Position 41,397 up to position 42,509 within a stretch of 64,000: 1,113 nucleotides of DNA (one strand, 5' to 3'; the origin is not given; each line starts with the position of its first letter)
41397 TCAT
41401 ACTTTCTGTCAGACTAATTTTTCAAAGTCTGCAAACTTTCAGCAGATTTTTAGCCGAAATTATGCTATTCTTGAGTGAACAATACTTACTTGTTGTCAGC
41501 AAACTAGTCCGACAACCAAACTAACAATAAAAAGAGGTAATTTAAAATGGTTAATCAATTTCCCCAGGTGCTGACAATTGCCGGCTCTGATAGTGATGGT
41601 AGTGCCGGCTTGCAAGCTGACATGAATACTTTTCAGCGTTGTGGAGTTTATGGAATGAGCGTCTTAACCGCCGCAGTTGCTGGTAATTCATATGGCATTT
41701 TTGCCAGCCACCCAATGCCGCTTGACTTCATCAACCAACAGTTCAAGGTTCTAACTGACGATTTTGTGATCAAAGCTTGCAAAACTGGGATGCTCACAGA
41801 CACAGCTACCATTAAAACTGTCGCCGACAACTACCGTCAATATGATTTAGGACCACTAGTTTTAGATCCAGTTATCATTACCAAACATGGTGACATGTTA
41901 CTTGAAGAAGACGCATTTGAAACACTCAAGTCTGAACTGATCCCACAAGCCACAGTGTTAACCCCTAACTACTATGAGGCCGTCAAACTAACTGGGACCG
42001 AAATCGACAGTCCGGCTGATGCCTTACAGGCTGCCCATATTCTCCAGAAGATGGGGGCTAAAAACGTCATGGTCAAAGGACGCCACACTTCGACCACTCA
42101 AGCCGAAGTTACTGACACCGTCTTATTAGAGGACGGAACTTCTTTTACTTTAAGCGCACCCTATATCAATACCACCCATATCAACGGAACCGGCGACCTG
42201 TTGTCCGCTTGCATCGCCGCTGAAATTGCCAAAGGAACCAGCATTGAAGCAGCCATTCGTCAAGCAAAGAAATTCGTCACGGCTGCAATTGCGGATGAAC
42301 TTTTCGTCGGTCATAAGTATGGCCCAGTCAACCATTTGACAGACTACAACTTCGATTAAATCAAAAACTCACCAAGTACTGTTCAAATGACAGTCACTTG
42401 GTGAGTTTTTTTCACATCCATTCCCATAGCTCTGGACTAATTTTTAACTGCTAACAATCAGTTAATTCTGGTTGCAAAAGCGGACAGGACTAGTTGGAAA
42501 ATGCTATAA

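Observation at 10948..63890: Very dense family of about 125-bp structured repeats (family A): at least 15 copies at 9 loci in 64 kb, singly and in 2-3 copy tandem runs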

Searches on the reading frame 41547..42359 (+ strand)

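Call 79: search_protein_families(library=pfam, proteins=[window:41547-42359:+], max_evalue=0.00001)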
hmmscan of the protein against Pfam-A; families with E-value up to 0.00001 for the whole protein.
window:41547-42359:+ (270 aa): 2 families
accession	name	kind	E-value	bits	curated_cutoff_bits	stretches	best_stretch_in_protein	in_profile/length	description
PF08543.17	Phos_pyr_kin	-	5e-83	278.7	27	1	15-262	1-246/246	Phosphomethylpyrimidine kinase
PF00294.29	PfkB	-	7e-14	52.3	25.8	1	122-243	172-285/302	pfkB family carbohydrate kinase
